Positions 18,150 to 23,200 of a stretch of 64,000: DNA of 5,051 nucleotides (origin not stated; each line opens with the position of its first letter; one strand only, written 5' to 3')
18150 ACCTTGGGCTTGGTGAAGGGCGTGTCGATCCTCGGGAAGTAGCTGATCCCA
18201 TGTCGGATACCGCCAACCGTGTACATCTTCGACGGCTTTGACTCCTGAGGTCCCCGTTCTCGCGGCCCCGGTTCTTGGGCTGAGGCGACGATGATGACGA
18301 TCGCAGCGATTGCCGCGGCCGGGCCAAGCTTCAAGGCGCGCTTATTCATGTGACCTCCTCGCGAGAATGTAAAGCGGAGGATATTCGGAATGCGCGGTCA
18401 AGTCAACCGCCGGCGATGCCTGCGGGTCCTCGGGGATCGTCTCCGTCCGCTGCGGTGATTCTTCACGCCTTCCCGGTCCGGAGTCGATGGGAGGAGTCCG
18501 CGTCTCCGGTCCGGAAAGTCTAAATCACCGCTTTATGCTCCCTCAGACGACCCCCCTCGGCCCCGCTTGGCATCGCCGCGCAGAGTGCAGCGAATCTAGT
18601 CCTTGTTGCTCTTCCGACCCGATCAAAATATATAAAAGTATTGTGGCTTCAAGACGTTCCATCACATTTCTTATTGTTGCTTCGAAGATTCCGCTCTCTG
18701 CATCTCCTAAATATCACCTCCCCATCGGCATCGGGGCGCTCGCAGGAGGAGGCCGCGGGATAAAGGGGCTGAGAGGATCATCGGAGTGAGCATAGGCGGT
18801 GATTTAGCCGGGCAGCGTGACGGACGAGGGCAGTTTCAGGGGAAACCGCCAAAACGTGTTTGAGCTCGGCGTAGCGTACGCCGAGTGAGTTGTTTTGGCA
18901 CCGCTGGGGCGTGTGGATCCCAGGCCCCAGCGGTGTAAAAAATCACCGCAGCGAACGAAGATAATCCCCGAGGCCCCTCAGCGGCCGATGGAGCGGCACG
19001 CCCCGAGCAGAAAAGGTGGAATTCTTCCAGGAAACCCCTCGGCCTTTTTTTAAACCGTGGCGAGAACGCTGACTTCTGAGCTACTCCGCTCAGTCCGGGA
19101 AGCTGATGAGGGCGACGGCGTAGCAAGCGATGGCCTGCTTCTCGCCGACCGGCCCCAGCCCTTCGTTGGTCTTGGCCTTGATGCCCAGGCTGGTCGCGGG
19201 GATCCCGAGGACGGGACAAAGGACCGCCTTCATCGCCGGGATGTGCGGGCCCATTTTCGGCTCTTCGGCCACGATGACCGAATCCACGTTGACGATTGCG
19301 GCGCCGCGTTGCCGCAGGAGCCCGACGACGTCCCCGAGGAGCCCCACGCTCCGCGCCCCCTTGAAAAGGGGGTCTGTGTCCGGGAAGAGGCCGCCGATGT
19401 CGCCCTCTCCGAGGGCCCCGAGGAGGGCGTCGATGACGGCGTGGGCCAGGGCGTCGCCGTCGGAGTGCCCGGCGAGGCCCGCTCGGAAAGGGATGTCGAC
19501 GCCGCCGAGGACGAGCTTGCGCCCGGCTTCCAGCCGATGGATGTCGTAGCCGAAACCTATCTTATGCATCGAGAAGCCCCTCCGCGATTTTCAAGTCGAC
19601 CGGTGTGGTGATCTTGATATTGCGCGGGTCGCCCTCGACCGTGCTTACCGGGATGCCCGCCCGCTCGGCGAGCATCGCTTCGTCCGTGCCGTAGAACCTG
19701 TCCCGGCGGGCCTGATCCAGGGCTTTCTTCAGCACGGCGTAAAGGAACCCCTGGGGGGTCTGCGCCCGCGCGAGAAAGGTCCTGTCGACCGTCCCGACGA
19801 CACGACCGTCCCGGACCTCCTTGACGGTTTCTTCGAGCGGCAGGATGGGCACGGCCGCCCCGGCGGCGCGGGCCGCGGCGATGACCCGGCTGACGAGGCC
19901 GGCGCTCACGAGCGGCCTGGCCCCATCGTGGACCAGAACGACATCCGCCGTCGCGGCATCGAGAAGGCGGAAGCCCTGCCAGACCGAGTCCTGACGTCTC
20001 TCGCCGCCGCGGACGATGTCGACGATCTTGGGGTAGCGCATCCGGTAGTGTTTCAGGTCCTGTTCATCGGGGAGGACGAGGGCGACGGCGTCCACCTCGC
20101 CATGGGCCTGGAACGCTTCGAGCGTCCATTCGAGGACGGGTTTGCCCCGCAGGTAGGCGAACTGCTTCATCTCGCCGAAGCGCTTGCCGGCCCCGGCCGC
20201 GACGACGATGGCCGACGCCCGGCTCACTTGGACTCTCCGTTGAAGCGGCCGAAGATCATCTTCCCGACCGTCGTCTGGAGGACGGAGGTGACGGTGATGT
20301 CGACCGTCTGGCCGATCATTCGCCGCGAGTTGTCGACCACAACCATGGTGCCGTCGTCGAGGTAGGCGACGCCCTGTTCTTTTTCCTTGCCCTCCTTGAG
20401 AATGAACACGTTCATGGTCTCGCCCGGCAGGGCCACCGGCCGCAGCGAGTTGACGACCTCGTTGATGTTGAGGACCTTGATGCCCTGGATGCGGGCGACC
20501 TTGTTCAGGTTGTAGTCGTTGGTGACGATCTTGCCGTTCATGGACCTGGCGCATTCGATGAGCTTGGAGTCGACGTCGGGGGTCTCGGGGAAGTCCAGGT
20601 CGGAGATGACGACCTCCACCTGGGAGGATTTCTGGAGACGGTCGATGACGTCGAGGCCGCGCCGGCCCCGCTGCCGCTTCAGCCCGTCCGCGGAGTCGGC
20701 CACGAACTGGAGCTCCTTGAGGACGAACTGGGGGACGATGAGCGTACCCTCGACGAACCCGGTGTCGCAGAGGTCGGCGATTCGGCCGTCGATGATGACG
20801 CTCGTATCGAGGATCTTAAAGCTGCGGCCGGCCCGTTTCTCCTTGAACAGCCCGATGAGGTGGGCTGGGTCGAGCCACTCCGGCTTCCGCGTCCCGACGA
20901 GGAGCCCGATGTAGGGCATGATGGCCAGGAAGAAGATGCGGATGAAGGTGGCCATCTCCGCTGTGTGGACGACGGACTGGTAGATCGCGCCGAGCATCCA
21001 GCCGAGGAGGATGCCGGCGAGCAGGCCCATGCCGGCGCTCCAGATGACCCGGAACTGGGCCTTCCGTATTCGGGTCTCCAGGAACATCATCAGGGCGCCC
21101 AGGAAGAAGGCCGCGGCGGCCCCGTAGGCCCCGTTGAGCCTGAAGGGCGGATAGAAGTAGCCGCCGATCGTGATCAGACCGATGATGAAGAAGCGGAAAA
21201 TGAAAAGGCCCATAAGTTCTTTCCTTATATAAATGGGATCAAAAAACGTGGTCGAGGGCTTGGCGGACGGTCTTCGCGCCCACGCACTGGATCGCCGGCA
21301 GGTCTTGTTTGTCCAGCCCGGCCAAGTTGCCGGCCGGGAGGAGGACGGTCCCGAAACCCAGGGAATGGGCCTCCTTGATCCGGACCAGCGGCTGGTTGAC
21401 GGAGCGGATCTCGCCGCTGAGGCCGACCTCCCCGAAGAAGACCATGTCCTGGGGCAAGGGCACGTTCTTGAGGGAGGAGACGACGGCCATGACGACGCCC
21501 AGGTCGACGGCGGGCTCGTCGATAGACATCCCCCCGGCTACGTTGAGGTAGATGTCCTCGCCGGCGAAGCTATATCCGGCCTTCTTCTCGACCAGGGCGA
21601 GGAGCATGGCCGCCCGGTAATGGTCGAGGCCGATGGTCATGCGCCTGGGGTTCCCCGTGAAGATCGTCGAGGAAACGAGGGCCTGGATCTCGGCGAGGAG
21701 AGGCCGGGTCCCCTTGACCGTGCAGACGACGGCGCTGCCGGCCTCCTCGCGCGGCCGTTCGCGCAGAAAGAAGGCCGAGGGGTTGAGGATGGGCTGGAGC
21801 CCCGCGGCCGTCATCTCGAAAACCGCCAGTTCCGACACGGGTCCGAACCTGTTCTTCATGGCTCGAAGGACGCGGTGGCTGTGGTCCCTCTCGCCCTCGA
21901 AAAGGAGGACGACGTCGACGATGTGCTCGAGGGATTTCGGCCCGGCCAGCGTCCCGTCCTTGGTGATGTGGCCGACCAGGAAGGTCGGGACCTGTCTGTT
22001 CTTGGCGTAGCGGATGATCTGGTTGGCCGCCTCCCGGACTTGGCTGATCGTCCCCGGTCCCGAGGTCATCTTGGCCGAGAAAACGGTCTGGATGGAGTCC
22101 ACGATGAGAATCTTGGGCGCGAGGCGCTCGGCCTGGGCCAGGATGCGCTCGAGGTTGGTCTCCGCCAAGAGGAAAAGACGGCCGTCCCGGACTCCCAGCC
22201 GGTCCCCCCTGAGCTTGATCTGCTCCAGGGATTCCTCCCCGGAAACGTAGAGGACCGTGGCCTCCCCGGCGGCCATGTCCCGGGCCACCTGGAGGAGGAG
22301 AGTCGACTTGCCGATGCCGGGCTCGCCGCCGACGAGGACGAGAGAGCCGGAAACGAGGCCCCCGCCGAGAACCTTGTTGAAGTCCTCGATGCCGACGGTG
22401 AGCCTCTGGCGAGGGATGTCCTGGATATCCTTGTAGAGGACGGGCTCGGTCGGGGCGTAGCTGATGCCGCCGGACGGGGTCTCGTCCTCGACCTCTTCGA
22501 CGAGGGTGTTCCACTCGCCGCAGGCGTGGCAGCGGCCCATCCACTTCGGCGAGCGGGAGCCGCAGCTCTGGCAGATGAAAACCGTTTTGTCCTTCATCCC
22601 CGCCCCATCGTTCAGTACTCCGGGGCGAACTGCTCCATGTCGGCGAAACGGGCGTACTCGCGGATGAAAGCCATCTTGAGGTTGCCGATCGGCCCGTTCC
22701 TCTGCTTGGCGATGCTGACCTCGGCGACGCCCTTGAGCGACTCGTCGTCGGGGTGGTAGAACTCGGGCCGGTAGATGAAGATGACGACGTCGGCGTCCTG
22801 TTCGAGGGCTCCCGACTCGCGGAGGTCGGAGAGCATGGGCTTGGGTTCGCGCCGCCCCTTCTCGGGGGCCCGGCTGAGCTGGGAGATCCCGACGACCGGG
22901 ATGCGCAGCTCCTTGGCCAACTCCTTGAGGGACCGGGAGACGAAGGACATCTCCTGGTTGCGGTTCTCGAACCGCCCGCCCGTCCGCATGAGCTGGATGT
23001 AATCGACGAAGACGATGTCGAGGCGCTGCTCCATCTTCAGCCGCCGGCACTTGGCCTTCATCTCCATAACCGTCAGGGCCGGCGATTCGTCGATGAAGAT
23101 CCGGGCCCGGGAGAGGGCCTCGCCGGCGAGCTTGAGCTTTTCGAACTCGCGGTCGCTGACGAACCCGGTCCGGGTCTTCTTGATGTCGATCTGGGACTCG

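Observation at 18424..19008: Largest intergenic gap (ispF to M14 peptidase, ~740 bp) is a nested palindromic composite of a modular repeat family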

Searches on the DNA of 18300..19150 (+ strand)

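Call 36: search_rna_families(source=window, start=18300, end=19150, threshold=evalue, max_evalue=10)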
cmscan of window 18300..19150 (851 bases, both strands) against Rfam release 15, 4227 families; matches with E-value up to 10: 4.
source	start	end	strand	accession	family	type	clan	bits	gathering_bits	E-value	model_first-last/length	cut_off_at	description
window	18893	18944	+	RF03375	MIR1094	Gene; miRNA;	-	17.5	80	1.3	1-104/104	no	MIR1094 microRNA precursor family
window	18885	18946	+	RF03572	MIR2109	Gene; miRNA;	-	15.3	100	7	1-71/71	no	MIR2109 microRNA precursor family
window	18861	18885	+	RF02950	D12-methyl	Gene; sRNA;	-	14.5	57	7.4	28-52/64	no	D12-methyl RNA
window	18702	18769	-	RF01533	TB10Cs4H3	Gene; snRNA; snoRNA; HACA-box;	-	14.3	45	9.6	1-67/67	no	Trypanosomatid snoRNA TB10Cs4H3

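Call 104: search_dna_similar(query=window:18404-19010:+, collection=ecoli_genomes, mode=distant, max_rows=5)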
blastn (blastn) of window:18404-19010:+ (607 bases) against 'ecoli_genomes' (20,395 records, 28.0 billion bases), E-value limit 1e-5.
No match.

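Call 105: search_dna_similar(query=window:18404-19010:+, collection=plasmids, mode=distant, max_rows=5)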
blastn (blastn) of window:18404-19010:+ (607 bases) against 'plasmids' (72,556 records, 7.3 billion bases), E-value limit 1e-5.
No match.

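Call 106: search_dna_similar(query=window:18404-19010:+, collection=phages, mode=distant, max_rows=5)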
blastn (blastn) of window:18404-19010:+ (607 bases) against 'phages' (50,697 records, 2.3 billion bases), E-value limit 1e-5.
No match.

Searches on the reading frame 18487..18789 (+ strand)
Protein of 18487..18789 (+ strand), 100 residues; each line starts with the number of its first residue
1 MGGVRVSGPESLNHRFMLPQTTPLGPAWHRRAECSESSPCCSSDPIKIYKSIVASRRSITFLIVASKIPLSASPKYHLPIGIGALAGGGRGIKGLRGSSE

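Call 11: search_protein_families(library=pfam, proteins=[window:18487-18789:+])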
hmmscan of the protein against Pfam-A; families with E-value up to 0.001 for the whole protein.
window:18487-18789:+ (100 aa): 0 families

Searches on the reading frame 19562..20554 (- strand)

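Call 11: search_protein_families(library=pfam, proteins=[window:19562-20554:-])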
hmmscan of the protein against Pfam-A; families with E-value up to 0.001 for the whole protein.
window:19562-20554:- (330 aa): 2 families
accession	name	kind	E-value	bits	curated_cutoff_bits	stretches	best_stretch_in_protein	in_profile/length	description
PF01128.25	IspD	-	1.7e-59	201.7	27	1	115-328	3-219/221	2-C-methyl-D-erythritol 4-phosphate cytidylyltransferase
PF12804.13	NTP_transf_3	-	8.2e-13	49.3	27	1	115-237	1-120/160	MobA-like NTP transferase domain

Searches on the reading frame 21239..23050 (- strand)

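Call 60: search_protein_families(library=pfam, proteins=[window:21239-23050:-], max_evalue=0.00001)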
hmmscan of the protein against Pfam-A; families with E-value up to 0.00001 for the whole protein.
window:21239-23050:- (603 aa): 8 families
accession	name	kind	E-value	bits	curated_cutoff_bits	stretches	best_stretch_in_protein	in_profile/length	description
PF13481.12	AAA_25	-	6.2e-15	55.8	27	1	219-366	17-194/195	AAA domain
PF06745.19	ATPase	-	5.1e-13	49.4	26.6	1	219-287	3-72/231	KaiC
PF18073.7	Zn_ribbon_LapB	-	6.5e-12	45.4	25.7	1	158-185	1-28/28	Rubredoxin metal binding domain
PF13541.12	ChlI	-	1.5e-08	35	27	1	489-575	34-121/121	Subunit ChlI of Mg-chelatase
PF00004.35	AAA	-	2e-07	32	21.2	1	238-354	1-97/131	ATPase family associated with various cellular activities (AAA)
PF03796.21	DnaB_C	-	2.7e-07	30.7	27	1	218-312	3-101/255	DnaB-like helicase C terminal domain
PF13191.12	AAA_16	-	6.4e-06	27.2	32.6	0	235-359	24-137/167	AAA ATPase domain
PF25199.1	nSTAND_NTPase5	-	6.7e-06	26.4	34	0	236-310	42-115/145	Novel STAND NTPase 5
